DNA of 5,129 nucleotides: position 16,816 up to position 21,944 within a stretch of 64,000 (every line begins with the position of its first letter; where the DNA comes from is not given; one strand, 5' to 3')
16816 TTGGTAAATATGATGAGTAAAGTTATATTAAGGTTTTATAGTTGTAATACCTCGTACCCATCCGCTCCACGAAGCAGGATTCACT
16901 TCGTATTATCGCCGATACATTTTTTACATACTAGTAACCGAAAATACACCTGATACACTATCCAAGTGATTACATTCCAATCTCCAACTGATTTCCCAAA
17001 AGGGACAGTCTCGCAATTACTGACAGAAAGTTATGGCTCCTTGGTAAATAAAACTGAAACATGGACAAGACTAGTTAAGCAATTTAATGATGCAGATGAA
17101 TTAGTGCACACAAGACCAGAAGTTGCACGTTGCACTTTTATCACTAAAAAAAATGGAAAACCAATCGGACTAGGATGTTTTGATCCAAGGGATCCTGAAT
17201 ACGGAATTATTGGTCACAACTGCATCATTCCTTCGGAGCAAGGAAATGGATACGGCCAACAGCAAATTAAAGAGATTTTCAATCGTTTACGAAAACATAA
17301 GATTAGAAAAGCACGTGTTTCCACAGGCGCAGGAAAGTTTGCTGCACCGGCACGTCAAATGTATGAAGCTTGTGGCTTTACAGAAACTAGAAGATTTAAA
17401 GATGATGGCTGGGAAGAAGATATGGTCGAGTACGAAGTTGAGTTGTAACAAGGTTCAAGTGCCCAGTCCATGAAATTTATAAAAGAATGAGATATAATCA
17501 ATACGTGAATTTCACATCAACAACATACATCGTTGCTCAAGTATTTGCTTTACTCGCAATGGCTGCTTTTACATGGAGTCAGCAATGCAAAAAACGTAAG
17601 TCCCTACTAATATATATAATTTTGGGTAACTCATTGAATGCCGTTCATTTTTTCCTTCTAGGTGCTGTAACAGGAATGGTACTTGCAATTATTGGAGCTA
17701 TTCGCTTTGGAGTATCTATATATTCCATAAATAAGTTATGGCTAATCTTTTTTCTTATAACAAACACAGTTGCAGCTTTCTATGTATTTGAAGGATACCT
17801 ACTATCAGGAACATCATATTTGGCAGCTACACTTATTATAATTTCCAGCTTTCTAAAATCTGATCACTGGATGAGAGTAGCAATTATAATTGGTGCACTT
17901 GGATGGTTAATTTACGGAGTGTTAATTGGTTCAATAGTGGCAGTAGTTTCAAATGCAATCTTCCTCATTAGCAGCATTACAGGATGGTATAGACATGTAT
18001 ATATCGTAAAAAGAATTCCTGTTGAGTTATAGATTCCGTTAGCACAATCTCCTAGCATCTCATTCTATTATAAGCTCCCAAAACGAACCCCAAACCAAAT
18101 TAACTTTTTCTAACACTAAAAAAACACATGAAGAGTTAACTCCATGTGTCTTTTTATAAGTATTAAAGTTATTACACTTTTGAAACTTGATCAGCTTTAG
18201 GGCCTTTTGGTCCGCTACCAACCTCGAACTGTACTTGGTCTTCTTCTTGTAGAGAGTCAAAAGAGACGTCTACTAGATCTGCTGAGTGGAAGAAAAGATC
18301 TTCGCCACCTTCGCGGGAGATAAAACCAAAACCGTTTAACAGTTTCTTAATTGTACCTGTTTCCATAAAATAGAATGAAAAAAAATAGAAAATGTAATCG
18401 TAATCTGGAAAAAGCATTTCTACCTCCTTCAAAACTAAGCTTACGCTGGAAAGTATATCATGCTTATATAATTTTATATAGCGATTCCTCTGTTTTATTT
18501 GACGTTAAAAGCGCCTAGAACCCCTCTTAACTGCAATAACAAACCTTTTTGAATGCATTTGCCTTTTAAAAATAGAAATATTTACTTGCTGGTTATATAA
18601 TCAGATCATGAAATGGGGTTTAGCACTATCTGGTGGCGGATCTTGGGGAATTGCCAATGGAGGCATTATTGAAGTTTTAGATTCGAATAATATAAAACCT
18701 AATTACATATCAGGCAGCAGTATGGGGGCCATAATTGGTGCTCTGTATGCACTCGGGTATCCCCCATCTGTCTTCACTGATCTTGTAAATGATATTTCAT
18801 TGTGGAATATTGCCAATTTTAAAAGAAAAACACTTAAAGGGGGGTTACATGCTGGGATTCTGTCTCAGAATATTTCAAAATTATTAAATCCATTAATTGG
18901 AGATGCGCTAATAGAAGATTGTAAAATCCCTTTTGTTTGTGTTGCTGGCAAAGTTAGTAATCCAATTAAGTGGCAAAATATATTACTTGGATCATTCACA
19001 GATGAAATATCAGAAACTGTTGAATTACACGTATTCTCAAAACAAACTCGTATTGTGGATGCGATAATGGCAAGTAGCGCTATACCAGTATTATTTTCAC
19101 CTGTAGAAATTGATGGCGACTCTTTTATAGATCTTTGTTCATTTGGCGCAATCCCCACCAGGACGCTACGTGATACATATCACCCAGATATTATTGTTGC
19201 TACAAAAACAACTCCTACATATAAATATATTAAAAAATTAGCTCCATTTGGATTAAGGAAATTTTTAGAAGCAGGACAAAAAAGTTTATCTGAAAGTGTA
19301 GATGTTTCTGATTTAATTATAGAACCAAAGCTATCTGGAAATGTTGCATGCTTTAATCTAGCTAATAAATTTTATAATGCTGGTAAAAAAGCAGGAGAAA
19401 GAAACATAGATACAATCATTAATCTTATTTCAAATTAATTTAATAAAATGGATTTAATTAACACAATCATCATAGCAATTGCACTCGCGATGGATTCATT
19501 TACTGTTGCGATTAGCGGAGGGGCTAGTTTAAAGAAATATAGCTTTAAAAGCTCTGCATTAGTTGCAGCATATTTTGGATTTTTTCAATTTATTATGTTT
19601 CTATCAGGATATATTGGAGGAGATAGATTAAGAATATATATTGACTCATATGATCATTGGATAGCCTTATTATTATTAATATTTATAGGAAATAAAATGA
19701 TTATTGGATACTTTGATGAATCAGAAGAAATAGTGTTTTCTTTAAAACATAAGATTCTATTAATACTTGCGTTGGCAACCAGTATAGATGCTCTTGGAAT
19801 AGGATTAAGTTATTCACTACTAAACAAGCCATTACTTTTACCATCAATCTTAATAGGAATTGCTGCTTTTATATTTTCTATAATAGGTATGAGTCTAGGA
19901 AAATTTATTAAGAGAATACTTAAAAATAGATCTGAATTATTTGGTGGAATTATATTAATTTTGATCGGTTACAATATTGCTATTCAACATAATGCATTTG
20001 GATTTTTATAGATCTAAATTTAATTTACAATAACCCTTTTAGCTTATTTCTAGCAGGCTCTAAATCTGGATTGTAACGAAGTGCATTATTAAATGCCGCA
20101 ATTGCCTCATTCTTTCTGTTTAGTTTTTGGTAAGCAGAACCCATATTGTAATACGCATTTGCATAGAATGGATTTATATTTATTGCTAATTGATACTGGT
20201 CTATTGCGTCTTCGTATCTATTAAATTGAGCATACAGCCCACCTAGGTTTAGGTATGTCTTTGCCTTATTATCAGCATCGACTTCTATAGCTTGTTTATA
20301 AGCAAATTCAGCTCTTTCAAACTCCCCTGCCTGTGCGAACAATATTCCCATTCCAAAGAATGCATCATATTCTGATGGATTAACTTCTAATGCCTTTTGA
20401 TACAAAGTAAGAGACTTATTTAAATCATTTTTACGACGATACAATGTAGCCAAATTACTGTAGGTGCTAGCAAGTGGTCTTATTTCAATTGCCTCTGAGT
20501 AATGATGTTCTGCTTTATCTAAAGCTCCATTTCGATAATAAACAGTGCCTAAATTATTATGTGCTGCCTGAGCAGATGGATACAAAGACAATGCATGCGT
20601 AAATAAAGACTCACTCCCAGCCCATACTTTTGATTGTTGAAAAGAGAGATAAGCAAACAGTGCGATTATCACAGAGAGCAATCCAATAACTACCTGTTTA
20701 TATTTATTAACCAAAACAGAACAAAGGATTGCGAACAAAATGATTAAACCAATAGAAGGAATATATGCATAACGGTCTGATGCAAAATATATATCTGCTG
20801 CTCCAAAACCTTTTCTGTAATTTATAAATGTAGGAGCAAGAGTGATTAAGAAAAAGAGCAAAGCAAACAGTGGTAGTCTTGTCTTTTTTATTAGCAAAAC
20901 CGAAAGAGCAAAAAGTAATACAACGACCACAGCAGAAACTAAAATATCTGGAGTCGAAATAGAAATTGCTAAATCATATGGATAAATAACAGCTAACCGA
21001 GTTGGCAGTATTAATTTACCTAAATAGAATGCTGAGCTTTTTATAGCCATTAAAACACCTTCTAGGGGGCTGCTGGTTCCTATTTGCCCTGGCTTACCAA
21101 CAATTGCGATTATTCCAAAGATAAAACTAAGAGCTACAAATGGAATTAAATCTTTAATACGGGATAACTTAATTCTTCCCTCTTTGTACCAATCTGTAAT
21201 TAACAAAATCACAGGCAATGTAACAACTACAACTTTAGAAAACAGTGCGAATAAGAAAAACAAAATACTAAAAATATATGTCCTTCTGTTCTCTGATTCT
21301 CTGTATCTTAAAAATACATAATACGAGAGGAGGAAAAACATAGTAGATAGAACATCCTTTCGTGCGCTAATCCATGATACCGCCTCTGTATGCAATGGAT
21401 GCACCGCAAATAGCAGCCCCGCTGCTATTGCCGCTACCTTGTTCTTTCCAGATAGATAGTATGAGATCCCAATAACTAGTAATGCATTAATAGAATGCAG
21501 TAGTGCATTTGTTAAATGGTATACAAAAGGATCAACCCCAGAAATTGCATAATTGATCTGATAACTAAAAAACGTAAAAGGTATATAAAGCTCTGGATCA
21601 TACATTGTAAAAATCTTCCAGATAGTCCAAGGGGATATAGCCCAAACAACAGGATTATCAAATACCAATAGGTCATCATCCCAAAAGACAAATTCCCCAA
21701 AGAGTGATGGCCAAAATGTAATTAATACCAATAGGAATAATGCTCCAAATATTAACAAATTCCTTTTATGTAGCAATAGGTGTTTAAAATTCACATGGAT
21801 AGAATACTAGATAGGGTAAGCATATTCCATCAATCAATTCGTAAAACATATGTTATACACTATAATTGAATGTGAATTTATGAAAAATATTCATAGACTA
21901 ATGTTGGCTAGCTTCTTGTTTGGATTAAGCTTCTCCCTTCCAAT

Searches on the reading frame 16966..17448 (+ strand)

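Call 69: search_protein_families(library=pfam, proteins=[window:16966-17448:+], max_evalue=0.000001)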
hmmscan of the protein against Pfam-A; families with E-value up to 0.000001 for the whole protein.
window:16966-17448:+ (160 aa): 2 families
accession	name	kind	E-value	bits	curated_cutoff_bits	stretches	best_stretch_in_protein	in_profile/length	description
PF00583.31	Acetyltransf_1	-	6.7e-10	39.7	20.7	1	46-138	22-116/116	Acetyltransferase (GNAT) family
PF13508.13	Acetyltransf_7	-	7.2e-08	33.1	27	1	56-140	4-84/84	Acetyltransferase (GNAT) domain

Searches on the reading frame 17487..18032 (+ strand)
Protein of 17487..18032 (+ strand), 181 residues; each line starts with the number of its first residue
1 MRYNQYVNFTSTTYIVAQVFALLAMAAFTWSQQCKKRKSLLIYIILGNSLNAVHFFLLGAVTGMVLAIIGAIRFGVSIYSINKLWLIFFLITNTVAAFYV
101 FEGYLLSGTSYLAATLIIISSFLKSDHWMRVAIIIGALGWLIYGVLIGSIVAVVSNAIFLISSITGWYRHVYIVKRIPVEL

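Call 69: search_protein_families(library=pfam, proteins=[window:17487-18032:+], max_evalue=0.000001)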
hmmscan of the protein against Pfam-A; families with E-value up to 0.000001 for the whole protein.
window:17487-18032:+ (181 aa): 1 family
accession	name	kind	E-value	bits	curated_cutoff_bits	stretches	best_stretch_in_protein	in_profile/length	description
PF10688.14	Imp-YgjV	-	1.3e-24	87.3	23.5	1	15-170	1-155/159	Bacterial inner membrane protein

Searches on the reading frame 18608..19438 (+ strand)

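Call 69: search_protein_families(library=pfam, proteins=[window:18608-19438:+], max_evalue=0.000001)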
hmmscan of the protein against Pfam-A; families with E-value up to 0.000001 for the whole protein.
window:18608-19438:+ (276 aa): 1 family
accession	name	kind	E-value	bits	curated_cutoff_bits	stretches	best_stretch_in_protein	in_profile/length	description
PF01734.28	Patatin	-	3.1e-29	103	27.7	1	5-175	1-178/191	Patatin-like phospholipase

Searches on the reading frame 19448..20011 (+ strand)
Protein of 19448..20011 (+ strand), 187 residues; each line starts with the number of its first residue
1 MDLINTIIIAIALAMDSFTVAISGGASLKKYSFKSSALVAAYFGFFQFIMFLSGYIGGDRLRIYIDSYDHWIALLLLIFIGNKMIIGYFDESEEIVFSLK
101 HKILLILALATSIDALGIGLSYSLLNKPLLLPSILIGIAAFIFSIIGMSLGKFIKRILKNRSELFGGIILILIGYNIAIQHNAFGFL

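Call 69: search_protein_families(library=pfam, proteins=[window:19448-20011:+], max_evalue=0.000001)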
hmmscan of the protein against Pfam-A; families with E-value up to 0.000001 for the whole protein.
window:19448-20011:+ (187 aa): 1 family
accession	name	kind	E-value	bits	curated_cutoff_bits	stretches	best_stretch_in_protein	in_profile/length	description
PF02659.21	Mntp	-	6.3e-40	136.9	24.4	1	32-177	3-151/152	Putative manganese efflux pump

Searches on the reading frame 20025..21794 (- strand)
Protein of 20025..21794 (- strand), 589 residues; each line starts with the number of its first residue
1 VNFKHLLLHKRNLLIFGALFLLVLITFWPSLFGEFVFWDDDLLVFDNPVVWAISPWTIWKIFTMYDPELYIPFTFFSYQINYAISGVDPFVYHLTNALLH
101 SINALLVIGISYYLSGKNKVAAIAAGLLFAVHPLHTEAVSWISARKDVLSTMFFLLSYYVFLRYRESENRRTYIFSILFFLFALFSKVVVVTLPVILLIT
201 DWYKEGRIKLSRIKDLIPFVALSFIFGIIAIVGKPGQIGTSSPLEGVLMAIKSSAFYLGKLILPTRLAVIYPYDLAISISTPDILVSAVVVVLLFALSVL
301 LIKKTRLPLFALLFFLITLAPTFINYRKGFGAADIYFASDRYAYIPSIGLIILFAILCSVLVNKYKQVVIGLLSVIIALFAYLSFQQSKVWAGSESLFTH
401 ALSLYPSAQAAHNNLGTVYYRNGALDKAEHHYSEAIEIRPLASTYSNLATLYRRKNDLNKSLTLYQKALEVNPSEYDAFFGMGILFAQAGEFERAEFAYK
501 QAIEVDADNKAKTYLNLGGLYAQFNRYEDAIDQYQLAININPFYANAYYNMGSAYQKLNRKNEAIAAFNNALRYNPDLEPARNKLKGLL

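Call 69: search_protein_families(library=pfam, proteins=[window:20025-21794:-], max_evalue=0.000001)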
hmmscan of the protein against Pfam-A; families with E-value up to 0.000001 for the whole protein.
window:20025-21794:- (589 aa): 14 families
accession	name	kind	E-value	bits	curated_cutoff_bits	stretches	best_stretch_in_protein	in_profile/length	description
PF00515.34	TPR_1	-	3.3e-37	125.3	27.8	2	545-577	1-33/34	Tetratricopeptide repeat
PF07719.23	TPR_2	-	3.7e-30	102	27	0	545-577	1-33/34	Tetratricopeptide repeat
PF13181.12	TPR_8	-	3.5e-27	92.6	25.7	1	545-577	1-33/34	Tetratricopeptide repeat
PF13414.12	TPR_11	-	9.1e-25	86.5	26.8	1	520-558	3-41/42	TPR repeat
PF13424.12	TPR_12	-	1.2e-24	86.7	30.1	2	410-471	4-74/77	Tetratricopeptide repeat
PF13432.12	TPR_16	-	6.8e-20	71.6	32.7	0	448-506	3-59/65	Tetratricopeptide repeat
PF13431.12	TPR_17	-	1.2e-17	63.1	24.4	0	534-565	2-33/34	Tetratricopeptide repeat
PF14559.12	TPR_19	-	4.3e-15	56.2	25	0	524-585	4-64/68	Tetratricopeptide repeat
PF13176.12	TPR_7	-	2.5e-14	52.5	27.9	0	444-471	1-28/36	Tetratricopeptide repeat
PF13428.12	TPR_14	-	1.8e-11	44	23.5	0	448-483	7-42/44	Tetratricopeptide repeat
PF13374.12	TPR_10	-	1.9e-11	44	27.5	0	441-471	1-31/42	Tetratricopeptide repeat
PF13371.12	TPR_9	-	2.2e-10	40.9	35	0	518-579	2-63/73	Tetratricopeptide repeat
PF13174.12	TPR_6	-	1e-09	38.8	26.3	0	547-577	2-32/33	Tetratricopeptide repeat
PF25064.1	ARM_TT21_5th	-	7.3e-08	33.2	27.8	0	448-551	7-112/117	TT21 fifth ARM repeats domain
